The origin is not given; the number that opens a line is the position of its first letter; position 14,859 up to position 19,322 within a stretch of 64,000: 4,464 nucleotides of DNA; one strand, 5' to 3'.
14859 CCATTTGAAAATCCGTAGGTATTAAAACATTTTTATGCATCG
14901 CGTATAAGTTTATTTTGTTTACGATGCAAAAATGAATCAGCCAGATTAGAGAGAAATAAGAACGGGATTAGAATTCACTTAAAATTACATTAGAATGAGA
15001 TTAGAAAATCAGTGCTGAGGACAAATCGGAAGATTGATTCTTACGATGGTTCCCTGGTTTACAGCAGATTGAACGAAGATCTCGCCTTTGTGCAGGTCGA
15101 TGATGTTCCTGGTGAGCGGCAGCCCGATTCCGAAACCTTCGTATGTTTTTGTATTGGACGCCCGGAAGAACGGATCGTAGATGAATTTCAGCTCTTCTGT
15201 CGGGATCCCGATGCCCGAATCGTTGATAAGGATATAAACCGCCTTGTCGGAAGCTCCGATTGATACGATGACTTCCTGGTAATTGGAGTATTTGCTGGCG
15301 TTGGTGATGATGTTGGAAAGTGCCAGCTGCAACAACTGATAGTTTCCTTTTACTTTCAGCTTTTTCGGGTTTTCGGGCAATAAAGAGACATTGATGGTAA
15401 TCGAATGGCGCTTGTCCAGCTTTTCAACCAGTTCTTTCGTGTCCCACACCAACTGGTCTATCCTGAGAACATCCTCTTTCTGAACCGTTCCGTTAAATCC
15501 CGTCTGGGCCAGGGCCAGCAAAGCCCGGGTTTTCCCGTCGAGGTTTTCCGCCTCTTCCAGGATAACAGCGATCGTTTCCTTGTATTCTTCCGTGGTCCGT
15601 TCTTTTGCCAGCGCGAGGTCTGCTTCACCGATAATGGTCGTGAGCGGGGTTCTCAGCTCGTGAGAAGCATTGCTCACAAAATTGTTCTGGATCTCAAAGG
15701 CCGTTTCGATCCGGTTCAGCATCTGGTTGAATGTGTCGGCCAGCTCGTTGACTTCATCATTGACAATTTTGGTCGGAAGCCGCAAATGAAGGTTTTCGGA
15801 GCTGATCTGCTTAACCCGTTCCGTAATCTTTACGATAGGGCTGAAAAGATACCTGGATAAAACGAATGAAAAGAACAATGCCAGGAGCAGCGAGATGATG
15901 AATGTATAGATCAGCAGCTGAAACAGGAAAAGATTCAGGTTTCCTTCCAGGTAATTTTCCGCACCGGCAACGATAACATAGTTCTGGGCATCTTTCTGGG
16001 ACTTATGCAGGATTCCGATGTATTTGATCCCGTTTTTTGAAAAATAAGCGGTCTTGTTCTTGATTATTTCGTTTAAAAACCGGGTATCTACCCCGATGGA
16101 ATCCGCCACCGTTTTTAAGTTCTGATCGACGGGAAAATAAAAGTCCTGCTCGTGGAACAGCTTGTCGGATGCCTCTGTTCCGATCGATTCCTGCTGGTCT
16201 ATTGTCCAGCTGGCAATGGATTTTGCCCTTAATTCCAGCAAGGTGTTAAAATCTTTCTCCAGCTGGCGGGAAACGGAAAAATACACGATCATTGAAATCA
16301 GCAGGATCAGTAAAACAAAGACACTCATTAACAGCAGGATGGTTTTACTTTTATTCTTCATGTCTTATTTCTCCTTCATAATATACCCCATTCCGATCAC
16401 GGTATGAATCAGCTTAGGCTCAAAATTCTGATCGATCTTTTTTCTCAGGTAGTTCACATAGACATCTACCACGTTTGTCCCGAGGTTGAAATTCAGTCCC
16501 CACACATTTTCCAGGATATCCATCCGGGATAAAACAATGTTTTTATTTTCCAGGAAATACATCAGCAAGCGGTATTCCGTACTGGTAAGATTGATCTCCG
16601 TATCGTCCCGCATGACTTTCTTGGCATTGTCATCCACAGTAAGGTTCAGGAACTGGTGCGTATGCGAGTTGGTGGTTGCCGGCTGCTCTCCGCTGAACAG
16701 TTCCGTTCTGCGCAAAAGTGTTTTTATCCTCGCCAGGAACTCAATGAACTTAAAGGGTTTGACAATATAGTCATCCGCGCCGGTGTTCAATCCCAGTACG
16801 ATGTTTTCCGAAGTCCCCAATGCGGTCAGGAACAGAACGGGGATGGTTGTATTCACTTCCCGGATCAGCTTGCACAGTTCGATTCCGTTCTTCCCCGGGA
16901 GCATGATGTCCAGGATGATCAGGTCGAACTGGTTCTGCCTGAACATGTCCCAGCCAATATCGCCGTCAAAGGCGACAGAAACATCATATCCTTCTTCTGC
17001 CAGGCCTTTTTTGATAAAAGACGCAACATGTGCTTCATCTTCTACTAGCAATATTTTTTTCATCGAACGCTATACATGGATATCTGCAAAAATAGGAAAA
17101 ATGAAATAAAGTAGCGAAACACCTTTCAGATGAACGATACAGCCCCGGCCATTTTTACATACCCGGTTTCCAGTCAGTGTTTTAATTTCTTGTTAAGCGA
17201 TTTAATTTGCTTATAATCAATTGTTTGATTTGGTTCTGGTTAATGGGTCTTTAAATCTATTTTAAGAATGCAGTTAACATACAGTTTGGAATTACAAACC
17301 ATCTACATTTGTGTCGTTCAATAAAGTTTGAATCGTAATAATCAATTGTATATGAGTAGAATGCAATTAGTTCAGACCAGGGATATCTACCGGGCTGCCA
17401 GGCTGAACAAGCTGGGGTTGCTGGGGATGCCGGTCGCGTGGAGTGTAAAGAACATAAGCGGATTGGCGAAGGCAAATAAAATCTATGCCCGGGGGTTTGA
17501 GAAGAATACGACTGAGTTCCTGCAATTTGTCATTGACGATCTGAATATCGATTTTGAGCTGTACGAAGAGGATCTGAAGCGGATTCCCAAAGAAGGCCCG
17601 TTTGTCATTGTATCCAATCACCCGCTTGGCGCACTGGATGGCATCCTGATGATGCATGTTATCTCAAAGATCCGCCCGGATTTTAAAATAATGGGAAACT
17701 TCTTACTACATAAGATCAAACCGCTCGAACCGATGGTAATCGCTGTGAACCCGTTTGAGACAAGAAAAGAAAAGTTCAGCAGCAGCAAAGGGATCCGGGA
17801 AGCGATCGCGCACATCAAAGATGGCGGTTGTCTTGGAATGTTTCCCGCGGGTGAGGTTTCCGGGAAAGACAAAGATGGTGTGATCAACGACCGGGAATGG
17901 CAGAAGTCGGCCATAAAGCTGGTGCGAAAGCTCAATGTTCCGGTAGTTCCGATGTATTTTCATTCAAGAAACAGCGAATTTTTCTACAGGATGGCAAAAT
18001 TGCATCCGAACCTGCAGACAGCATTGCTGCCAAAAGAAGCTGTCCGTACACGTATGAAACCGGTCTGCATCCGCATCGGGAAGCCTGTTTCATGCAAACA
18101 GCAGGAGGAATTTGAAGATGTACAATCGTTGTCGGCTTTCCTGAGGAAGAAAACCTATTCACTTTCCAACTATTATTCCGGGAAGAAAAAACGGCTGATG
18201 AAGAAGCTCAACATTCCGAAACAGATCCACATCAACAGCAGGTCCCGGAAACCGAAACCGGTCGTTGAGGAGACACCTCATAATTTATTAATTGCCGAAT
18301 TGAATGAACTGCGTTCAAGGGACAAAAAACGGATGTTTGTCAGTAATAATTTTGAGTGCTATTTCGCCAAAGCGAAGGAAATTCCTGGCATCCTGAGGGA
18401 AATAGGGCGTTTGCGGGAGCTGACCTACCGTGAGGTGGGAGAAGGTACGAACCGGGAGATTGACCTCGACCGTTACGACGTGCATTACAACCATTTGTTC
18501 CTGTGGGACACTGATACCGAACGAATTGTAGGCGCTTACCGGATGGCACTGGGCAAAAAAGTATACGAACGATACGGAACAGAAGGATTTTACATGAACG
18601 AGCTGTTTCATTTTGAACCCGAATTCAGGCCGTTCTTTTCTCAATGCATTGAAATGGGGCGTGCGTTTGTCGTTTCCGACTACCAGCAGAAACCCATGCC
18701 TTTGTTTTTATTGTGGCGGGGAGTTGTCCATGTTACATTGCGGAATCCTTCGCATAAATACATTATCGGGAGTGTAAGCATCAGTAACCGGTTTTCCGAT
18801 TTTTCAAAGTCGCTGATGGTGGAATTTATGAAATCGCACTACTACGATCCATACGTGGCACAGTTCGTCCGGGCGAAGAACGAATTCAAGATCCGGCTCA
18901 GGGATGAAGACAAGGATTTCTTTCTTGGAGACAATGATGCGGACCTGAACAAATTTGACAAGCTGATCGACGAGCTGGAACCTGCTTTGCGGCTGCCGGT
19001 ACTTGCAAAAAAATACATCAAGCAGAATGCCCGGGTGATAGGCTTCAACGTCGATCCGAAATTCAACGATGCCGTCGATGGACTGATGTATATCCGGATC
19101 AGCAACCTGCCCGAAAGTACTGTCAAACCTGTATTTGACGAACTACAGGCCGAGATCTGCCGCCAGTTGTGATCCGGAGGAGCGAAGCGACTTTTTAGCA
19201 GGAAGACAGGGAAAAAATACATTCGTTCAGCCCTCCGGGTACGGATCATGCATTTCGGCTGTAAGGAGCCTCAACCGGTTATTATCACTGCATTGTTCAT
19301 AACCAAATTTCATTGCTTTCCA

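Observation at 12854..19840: dcw cluster split between murD and ftsW by a ~7 kb insert with opposite-strand genes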

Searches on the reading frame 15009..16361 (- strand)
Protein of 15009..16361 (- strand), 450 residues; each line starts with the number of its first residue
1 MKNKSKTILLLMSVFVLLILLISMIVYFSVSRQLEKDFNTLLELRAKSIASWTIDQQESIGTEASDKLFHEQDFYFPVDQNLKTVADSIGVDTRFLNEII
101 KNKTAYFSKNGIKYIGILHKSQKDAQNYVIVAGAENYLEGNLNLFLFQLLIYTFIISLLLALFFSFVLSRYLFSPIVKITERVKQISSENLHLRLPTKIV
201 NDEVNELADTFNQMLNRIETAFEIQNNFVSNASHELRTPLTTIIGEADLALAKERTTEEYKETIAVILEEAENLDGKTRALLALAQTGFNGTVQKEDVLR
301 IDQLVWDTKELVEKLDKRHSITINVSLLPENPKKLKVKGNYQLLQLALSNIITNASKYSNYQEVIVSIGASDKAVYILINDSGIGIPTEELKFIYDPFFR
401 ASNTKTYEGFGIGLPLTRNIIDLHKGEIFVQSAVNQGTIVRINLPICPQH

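Call 3: search_protein_families(library=pfam, proteins=[window:15009-16361:-], max_evalue=0.01)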
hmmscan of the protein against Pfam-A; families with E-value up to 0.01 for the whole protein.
window:15009-16361:- (450 aa): 3 families
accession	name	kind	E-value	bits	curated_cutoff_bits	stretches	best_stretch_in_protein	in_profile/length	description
PF02518.31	HATPase_c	-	2.8e-22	79.7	26.4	1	341-446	3-109/111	Histidine kinase-, DNA gyrase B-, and HSP90-like ATPase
PF00512.31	HisKA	-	1.2e-13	51.3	26.9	1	225-286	2-62/66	His Kinase A (phospho-acceptor) domain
PF00672.30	HAMP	-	3.5e-10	40.5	25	1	167-219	1-52/53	HAMP domain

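Call 4: search_protein_families(library=ncbifam, proteins=[window:15009-16361:-], max_evalue=0.01)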
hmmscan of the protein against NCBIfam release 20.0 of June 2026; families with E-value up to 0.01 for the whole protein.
window:15009-16361:- (450 aa): 87 families (the best 25 are shown)
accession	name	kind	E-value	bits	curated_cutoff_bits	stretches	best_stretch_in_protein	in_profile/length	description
TIGR01386.1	cztS_silS_copS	subfamily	7.1e-58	196.7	292.55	1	9-441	10-453/457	heavy metal sensor histidine kinase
NF007345.0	PRK09835.1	subfamily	4.9e-47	160.6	423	1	140-444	178-478/482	Cu(+)/Ag(+) sensor histidine kinase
NF007007.0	PRK09470.1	equivalog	1.8e-42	145.8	486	1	121-448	143-461/463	envelope stress sensor histidine kinase CpxA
NF033092.0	HK_WalK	equivalog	4.9e-40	137.7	725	2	226-446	373-594/594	cell wall metabolism sensor histidine kinase WalK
NF045903.1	CuHisKinLciSLeg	equivalog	1.6e-39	136.3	700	1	146-444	56-356/357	copper-responsive two-component system sensor histidine kinase LciS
NF046044.1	PnpS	equivalog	2.4e-37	128.9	400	1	223-445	168-390/390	two-component system histidine kinase PnpS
NF041735.1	hist_kin_RppB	equivalog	1.4e-36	126.2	400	1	218-445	209-438/438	two-component system sensor histidine kinase RppB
NF008468.0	PRK11360.1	equivalog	1.9e-36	125.6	646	1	228-449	399-611/616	two-component system sensor histidine kinase AtoS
NF008312.0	PRK11100.1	equivalog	2.2e-36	125.7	356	1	154-445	188-473/477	two-component system sensor histidine kinase CreC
TIGR02966.1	phoR_proteo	equivalog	2.8e-36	125.2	334.2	1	215-442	104-331/333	phosphate regulon sensor histidine kinase PhoR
NF008025.0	PRK10755.1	equivalog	6.8e-36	123.7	314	1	153-445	72-355/362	two-component system sensor histidine kinase PmrB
NF045900.1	HisKinCpxALeg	equivalog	1.4e-35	123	800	1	151-446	155-451/451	two-component system sensor histidine kinase CpxA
NF040691.1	MtrAB_MtrB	equivalog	2.3e-35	122.6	450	1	149-446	189-492/507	MtrAB system histidine kinase MtrB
NF041210.1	his_kin_PieS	equivalog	5.4e-35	121.3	850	1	131-447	155-471/474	two component system sensor histidine kinase PieS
NF052314.1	T9SS_HK_PorY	subfamily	2.4e-34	119.1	350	1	5-428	4-403/418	PorY family sensor histidine kinase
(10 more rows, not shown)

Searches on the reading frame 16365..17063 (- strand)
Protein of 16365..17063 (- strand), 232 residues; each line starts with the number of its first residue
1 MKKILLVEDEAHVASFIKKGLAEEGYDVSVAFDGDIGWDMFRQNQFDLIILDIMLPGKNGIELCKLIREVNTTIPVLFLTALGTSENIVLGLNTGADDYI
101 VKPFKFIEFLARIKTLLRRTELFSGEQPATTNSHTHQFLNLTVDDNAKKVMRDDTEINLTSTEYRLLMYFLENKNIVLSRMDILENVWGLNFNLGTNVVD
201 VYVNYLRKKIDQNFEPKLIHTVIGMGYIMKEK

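Call 3: search_protein_families(library=pfam, proteins=[window:16365-17063:-], max_evalue=0.01)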
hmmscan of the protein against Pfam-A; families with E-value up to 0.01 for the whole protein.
window:16365-17063:- (232 aa): 2 families
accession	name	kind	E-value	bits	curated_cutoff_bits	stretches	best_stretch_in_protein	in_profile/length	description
PF00072.30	Response_reg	-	1e-27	96.9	30.2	1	4-113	1-110/111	Response regulator receiver domain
PF00486.34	Trans_reg_C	-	3e-24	85.3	26.2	1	155-228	2-76/77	Transcriptional regulatory protein, C terminal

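Call 4: search_protein_families(library=ncbifam, proteins=[window:16365-17063:-], max_evalue=0.01)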
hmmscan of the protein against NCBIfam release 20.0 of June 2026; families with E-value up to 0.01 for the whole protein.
window:16365-17063:- (232 aa): 101 families (the best 25 are shown)
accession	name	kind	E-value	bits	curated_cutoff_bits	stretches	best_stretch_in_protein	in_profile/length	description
TIGR01387.1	cztR_silR_copR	subfamily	6.7e-67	225.3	279.2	1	4-229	1-218/218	heavy metal response regulator transcription factor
NF007346.1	PRK09836.1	equivalog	1.9e-62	211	420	1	3-229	2-221/227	copper/silver response regulator transcription factor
NF041733.1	resp_reg_CseB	equivalog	4.1e-59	199.7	350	1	3-230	2-227/228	two-component system response regulator CseB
TIGR02154.1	PhoB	equivalog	5.2e-59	199.3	296.2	1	2-229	3-225/226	phosphate regulon transcriptional regulator PhoB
NF045944.1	ResRegRpaBCyano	equivalog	6.4e-59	199.1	330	1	5-230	1-228/229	response regulator transcription factor RpaB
NF040689.1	MtrAB_MtrA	equivalog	3.1e-57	193.4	300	1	4-227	1-216/219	MtrAB system response regulator MtrA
NF041734.1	resp_reg_RppA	equivalog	1.5e-56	191.3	250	1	3-230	2-228/229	two-component system response regulator RppA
NF053854.1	RespRegPhoBBctds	equivalog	5.6e-54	182.9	270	1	4-229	1-224/225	two-component system response regulator PhoB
NF040534.1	resp_reg_YycF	equivalog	2.3e-52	177.6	340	1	2-231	1-229/231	response regulator YycF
NF045914.1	RespRegNblR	equivalog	4.2e-52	177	300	1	3-231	8-227/228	response regulator transcription factor NblR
NF008567.0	PRK11517.1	equivalog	6.1e-52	176.2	353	1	3-230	2-219/223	response regulator transcription factor HprR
NF033117.2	vanR_ACDEGLN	exception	5.2e-51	173.4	350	1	4-229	1-225/226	VanR-ABDEGLN family response regulator transcription factor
NF007005.1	PRK09468.1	equivalog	1e-47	162.6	331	1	2-229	4-231/237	osmolarity response regulator transcription factor OmpR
NF041209.1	resp_regPieR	equivalog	1.8e-47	162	450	1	3-231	2-229/231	two component system response regulator PieR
NF008296.0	PRK11083.1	equivalog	5.1e-46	156.9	273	1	2-230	4-226/228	two-component system response regulator CreB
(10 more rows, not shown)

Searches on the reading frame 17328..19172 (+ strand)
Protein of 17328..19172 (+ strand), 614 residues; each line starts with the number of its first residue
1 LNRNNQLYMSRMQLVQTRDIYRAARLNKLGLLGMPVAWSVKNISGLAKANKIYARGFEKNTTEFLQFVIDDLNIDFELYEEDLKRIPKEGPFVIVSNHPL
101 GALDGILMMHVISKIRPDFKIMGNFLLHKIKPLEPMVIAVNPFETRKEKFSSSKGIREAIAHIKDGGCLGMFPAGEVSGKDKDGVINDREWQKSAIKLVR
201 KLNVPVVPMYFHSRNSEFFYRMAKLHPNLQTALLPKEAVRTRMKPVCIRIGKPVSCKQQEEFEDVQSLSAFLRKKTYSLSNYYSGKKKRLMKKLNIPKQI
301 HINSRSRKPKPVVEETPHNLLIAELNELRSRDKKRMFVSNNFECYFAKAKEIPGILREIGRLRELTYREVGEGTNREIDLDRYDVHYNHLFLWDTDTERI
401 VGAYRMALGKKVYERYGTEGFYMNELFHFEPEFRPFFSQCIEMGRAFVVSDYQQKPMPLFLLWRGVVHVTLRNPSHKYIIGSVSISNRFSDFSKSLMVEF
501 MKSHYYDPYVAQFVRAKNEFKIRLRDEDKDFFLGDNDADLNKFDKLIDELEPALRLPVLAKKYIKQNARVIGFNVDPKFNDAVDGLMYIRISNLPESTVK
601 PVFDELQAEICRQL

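Call 3: search_protein_families(library=pfam, proteins=[window:17328-19172:+], max_evalue=0.01)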
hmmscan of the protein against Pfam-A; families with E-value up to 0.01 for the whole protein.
window:17328-19172:+ (614 aa): 3 families
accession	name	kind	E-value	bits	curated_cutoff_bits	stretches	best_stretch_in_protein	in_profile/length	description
PF13444.12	Acetyltransf_5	-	8.5e-24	84.6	22.4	1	362-463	1-102/102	Acetyltransferase (GNAT) domain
PF19576.4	Acyltransf_2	-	1.1e-23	84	27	1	34-282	17-262/266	Acyltransferase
PF01553.26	Acyltransferase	-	3.4e-11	43.5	23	1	82-211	6-131/132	Acyltransferase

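Call 4: search_protein_families(library=ncbifam, proteins=[window:17328-19172:+], max_evalue=0.01)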
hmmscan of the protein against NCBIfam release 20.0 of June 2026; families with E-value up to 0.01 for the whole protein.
window:17328-19172:+ (614 aa): 7 families
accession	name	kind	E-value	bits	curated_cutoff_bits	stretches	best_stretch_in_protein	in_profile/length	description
NF052615.1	orn_lipid_OlsF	equivalog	2.5e-120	402.7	620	1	35-597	25-563/570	bifunctional ornithine lipid synthase OlsF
NF053697.1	LyGlyAclTfGlsABct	equivalog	1.6e-43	148.8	260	1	40-279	27-267/267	lyso-glycine lipid O-acyltransferase GlsA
NF053696.1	GlyAclTfGlsBBct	equivalog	6e-36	124.1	300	1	317-596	7-294/303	glycine N(alpha)-acyltransferase GlsB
NF052555.1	OrAlActfOlsBBRUA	equivalog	1.9e-07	30.9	320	1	364-502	48-186/278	l-ornithine N(alpha)-acyltransferase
NF052554.1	OrAlActfOlsBRHOCB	equivalog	4.7e-07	29.8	350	1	376-471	45-140/256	L-ornithine N(alpha)-acyltransferase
NF006386.0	PRK08633.1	equivalog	5e-07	27.8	1221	1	73-258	424-590/1147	acyl-[ACP]--phospholipid O-acyltransferase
TIGR00530.1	AGP_acyltrn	subfamily_domain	5.5e-06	26.2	102.95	1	84-210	10-128/130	1-acylglycerol-3-phosphate O-acyltransferase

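Call 15: find_related_loci(query=window:17352-19172:+, collection=metagenome_contigs, flank=10000)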
Query window:17352-19172:+ (606 aa) in metagenome_contigs; peptide patterns used: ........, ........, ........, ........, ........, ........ (x = any residue, [..] = any of these).
127 stretches matched a pattern; 43 encode a relative of the query (tblastn E <= 1e-3); 43 distinct loci.
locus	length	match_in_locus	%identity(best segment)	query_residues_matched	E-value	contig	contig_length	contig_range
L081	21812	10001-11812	72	4-606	0e+0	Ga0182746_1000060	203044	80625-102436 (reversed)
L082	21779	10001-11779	72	1-594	0e+0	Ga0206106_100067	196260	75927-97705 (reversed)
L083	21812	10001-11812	67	3-606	0e+0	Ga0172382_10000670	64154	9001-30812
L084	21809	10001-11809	67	4-606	0e+0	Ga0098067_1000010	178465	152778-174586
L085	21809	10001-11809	67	4-606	0e+0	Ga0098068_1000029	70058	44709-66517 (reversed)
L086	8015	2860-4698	64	2-606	0e+0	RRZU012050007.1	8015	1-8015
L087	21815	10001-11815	70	1-606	0e+0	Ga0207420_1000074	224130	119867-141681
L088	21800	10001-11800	55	3-599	0e+0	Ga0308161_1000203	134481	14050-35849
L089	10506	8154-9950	55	4-599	0e+0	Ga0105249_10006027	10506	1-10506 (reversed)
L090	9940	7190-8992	54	4-602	0e+0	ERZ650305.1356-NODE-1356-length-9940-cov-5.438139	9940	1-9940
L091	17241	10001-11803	54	4-602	0e+0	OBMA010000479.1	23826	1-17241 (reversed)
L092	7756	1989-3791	54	4-602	0e+0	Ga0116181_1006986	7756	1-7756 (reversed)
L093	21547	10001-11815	54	2-605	0e+0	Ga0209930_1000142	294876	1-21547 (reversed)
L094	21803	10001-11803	54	4-602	0e+0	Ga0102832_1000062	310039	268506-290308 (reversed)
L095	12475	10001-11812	54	4-605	0e+0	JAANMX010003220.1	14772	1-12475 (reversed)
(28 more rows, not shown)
